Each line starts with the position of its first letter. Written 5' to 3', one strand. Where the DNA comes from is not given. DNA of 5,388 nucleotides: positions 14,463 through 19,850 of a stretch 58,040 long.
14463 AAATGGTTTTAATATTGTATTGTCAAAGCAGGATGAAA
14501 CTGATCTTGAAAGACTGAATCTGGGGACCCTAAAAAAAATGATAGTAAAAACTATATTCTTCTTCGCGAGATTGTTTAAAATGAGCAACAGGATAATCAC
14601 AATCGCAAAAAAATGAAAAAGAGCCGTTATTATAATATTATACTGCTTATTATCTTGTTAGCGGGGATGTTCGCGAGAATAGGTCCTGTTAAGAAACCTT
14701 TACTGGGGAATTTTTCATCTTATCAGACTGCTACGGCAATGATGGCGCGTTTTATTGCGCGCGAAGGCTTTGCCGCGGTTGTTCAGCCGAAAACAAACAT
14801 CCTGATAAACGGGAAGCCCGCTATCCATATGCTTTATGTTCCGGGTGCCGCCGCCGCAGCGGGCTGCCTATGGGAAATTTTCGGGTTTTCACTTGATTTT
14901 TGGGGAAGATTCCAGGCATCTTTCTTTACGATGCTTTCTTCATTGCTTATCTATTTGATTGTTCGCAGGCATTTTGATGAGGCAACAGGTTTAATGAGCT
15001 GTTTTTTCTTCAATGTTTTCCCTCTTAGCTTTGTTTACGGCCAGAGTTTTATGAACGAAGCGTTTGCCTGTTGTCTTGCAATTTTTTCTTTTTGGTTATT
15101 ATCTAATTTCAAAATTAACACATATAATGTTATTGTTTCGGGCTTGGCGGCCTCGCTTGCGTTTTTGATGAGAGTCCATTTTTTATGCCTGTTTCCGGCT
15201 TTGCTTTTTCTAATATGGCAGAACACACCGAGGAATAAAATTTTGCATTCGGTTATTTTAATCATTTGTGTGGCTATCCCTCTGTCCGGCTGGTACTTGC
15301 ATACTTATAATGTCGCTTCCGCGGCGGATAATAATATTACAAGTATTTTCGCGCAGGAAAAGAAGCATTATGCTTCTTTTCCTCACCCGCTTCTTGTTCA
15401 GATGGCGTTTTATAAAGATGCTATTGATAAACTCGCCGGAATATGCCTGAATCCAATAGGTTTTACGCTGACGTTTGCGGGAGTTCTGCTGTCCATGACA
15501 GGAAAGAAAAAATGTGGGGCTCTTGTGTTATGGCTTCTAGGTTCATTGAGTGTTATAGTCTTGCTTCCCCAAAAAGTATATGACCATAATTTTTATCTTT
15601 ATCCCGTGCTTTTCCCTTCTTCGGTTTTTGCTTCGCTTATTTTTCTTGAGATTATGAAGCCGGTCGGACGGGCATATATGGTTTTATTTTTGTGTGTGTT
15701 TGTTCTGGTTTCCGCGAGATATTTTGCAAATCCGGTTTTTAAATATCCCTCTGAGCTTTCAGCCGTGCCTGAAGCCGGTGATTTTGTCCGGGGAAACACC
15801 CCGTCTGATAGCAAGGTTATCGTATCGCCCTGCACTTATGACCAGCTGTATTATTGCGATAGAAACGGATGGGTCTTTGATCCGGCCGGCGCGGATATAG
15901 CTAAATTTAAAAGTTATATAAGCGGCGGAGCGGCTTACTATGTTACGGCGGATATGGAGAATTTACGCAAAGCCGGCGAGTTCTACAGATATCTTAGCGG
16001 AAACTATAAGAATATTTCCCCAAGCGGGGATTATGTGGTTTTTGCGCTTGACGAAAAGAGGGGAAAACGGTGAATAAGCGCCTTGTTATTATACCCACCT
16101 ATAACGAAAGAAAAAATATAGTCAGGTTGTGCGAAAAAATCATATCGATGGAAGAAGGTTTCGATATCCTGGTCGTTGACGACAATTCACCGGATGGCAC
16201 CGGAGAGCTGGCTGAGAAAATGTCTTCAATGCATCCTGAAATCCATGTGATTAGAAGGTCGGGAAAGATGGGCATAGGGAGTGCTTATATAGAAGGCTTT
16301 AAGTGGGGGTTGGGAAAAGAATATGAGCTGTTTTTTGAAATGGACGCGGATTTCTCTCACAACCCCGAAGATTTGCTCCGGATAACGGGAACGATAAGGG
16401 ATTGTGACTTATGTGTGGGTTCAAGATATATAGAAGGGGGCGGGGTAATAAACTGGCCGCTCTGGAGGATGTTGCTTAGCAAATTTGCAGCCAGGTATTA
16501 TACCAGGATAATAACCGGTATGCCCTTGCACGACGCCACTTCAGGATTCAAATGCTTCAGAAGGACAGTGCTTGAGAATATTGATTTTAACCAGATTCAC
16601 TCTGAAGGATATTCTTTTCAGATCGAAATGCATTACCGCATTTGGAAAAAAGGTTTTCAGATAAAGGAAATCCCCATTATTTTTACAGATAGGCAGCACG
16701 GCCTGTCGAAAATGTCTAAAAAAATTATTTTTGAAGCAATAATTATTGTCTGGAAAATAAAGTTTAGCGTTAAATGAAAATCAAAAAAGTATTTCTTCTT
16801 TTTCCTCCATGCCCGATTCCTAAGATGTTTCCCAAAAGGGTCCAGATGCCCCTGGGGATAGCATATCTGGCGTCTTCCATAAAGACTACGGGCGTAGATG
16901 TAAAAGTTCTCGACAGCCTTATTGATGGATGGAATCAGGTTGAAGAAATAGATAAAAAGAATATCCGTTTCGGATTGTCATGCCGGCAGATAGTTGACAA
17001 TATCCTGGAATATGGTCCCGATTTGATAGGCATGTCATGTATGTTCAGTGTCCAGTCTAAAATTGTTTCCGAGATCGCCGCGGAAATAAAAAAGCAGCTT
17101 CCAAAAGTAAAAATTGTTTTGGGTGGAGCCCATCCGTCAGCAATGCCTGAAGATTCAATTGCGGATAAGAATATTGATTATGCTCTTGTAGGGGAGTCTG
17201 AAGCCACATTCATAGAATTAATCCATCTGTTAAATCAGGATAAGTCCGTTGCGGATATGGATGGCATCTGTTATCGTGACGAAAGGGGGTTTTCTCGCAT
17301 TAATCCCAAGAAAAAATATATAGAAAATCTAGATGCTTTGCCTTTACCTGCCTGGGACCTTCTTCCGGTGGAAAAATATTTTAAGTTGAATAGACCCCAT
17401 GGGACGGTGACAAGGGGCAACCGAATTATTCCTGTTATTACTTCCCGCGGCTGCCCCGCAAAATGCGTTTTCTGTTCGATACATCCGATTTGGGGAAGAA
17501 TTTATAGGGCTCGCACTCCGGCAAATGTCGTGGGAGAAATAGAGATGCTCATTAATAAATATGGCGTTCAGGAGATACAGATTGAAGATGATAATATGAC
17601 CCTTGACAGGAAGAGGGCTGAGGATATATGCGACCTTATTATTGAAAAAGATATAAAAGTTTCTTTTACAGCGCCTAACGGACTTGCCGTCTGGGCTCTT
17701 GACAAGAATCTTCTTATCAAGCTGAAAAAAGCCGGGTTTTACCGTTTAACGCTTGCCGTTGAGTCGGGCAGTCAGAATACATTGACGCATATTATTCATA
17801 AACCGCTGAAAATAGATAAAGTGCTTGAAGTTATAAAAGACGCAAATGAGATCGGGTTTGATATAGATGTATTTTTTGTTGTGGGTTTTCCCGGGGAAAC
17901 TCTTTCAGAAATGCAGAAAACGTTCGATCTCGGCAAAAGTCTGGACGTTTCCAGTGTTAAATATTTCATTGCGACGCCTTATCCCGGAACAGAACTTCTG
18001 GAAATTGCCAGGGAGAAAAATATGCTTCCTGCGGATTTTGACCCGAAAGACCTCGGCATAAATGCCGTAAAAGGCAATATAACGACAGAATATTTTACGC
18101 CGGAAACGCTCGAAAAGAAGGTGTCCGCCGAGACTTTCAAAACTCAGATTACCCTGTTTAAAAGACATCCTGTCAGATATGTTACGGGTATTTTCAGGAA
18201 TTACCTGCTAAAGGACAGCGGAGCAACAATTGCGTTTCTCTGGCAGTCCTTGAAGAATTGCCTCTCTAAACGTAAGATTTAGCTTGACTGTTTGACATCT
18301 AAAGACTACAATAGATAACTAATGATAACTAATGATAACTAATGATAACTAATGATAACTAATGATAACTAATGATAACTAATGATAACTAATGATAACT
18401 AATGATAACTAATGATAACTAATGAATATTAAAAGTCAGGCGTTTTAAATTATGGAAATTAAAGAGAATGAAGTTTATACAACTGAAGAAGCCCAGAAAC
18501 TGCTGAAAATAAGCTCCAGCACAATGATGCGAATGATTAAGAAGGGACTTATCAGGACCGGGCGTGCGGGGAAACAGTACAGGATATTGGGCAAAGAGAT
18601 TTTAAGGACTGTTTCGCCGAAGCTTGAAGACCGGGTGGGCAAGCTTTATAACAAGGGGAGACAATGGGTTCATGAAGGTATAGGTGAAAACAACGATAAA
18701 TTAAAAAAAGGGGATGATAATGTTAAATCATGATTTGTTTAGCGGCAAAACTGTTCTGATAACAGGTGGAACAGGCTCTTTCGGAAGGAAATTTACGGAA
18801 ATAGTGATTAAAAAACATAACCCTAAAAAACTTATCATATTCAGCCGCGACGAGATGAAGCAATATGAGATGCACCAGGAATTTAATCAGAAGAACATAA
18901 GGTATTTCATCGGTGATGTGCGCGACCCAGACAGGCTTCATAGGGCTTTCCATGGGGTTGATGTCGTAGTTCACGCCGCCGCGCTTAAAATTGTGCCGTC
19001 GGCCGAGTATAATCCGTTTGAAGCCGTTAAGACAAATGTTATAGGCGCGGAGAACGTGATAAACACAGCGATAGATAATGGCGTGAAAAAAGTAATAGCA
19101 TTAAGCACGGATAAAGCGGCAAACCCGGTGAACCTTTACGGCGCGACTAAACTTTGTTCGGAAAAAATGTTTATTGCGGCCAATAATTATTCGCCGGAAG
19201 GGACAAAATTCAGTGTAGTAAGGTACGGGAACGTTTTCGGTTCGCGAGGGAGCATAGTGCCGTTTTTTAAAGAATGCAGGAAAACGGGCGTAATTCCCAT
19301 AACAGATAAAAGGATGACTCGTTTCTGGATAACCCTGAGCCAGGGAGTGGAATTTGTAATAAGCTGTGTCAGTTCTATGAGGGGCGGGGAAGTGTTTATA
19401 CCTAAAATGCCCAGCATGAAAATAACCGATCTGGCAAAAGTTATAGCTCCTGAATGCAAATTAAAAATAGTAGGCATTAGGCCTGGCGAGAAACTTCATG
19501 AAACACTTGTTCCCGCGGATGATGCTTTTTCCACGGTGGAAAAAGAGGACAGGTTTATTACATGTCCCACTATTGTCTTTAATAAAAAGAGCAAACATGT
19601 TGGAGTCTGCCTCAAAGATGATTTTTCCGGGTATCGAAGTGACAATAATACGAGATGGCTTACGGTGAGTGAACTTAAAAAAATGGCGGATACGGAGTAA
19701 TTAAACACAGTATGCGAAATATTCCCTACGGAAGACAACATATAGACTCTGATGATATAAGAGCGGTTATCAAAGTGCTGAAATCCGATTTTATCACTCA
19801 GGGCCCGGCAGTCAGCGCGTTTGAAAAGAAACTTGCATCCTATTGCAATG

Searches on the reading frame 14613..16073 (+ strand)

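Call 5: search_protein_families(library=pfam, proteins=[window:14613-16073:+], max_evalue=0.001)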
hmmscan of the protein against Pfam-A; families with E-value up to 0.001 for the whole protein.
window:14613-16073:+ (486 aa): 1 family
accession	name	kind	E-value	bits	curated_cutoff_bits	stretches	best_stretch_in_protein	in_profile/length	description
PF13231.12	PMT_2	-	8.2e-13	49.3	26.1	1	78-224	5-157/160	Dolichyl-phosphate-mannose-protein mannosyltransferase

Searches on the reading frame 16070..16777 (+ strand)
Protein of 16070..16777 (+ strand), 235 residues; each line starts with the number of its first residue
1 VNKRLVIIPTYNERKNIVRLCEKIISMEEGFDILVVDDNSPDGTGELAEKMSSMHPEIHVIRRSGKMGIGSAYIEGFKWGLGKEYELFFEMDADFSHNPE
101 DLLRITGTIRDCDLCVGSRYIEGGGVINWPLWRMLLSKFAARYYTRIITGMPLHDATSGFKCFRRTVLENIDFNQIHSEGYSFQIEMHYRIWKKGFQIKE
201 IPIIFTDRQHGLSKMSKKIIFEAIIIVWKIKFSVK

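Call 32: search_protein_families(library=pfam, proteins=[window:16070-16777:+], max_evalue=0.0001)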
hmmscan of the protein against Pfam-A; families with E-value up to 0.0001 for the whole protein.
window:16070-16777:+ (235 aa): 1 family
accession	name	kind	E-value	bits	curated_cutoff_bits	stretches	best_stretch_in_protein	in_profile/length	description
PF00535.33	Glycos_transf_2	-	9.8e-27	94.4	23.3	1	6-171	2-167/168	Glycosyl transferase family 2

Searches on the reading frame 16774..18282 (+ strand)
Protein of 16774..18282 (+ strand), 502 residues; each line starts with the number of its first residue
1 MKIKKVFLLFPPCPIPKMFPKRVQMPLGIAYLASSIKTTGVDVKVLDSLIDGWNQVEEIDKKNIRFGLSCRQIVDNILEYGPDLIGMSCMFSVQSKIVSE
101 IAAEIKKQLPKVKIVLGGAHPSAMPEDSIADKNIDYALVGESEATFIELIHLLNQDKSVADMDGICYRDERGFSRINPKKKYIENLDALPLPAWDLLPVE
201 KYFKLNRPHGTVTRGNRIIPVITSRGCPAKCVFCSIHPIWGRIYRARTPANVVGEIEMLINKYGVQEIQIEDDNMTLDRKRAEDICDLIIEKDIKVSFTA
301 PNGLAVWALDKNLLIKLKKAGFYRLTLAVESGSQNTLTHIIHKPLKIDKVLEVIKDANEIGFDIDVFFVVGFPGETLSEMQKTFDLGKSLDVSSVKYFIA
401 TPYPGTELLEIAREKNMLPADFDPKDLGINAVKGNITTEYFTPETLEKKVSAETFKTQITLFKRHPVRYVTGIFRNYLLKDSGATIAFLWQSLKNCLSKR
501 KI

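Call 5: search_protein_families(library=pfam, proteins=[window:16774-18282:+], max_evalue=0.001)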
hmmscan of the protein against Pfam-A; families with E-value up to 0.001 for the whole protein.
window:16774-18282:+ (502 aa): 2 families
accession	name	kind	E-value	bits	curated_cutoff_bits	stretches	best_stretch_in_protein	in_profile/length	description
PF04055.27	Radical_SAM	-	9.1e-24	84.9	29.5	1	221-386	1-165/166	Radical SAM superfamily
PF02310.24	B12-binding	-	2.3e-21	76.3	32.1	1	26-149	14-120/121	B12 binding domain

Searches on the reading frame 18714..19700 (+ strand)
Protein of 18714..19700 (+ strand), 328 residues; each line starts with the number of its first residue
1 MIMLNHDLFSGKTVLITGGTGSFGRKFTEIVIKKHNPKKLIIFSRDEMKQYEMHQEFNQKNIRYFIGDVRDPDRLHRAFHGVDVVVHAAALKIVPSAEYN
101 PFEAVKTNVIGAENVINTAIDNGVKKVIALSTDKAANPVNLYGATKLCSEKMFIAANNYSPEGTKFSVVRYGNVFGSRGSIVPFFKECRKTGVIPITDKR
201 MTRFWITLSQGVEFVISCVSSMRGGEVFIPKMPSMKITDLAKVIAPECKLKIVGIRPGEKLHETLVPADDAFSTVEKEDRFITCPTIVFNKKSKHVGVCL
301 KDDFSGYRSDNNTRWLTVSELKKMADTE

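Call 5: search_protein_families(library=pfam, proteins=[window:18714-19700:+], max_evalue=0.001)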
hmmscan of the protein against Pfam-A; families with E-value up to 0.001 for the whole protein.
window:18714-19700:+ (328 aa): 10 families
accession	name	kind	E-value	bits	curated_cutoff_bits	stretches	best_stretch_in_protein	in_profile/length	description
PF02719.21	Polysacc_synt_2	-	8.1e-102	340.8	20.2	1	14-282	1-290/293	Polysaccharide biosynthesis protein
PF01370.27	Epimerase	-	3.9e-21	76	20.9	1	14-178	1-176/240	NAD dependent epimerase/dehydratase family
PF01073.25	3Beta_HSD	-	7.9e-19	68.2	22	1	15-136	1-120/280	3-beta hydroxysteroid dehydrogenase/isomerase family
PF04321.23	RmlD_sub_bind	-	3.5e-13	49.7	27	1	13-180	2-157/287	RmlD substrate binding domain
PF16363.11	GDP_Man_Dehyd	-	4.2e-13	49.9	27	1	15-134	1-131/332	GDP-mannose 4,6 dehydratase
PF13460.12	NAD_binding_10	-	5.1e-11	43.2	27.2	1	18-138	1-104/184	NAD(P)H-binding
PF05368.20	NmrA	-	3.2e-08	34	27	1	12-128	3-103/298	NmrA-like family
PF07993.18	NAD_binding_4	-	1.9e-07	30.9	20.1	1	24-137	9-141/258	Male sterility protein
PF08659.16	KR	-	8e-07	29.6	22.6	1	13-83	2-76/180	KR domain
PF00106.31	adh_short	-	4.4e-05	23.5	26.6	1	12-132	1-136/195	short chain dehydrogenase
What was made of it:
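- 18714..19700 (+): PseB, UDP-GlcNAc 4,6-dehydratase (inverting). Context gene. Pfam Polysacc_synt_2 341 bits (call 5).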

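Call 81: search_protein_families(library=ncbifam, proteins=[window:18714-19700:+], max_evalue=1e-10)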
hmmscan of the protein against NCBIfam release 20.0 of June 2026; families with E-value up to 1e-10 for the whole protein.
window:18714-19700:+ (328 aa): 9 families
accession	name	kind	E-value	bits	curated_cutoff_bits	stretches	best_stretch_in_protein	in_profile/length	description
TIGR03589.1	PseB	equivalog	2.6e-151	503.1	407.75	1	9-324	2-323/324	UDP-N-acetylglucosamine 4,6-dehydratase (inverting)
TIGR04130.1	FnlA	equivalog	3.4e-70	236.6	730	1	8-324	1-324/337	UDP-N-acetylglucosamine 4,6-dehydratase/5-epimerase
TIGR04180.1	EDH_00030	hypoth_equivalog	1e-18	67.4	475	1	14-134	1-123/297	NAD-dependent 4,6-dehydratase LegB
TIGR01179.1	galE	equivalog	2e-14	53.2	262.3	1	14-179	2-181/332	UDP-glucose 4-epimerase GalE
NF041293.1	G6PDh_Azf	equivalog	3.8e-13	49.5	400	1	12-176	3-153/252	NAD-dependent glucose-6-phosphate dehydrogenase Azf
TIGR02622.1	CDP_4_6_dhtase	equivalog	1.9e-12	47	278.45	1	9-136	2-133/352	CDP-glucose 4,6-dehydratase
TIGR01214.1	rmlD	equivalog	2.5e-12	46.5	224.05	1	13-180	1-156/285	dTDP-4-dehydrorhamnose reductase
TIGR03466.1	HpnA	hypoth_equivalog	1.4e-11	43.9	367.65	1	13-132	2-113/327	hopanoid-associated sugar epimerase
TIGR01181.1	dTDP_gluc_dehyt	equivalog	7.7e-11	41.6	365.1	1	14-161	2-147/321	dTDP-glucose 4,6-dehydratase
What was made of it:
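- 18714..19700 (+): NCBIfam TIGR03589 503 bits > cut-off 408 (call 81).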
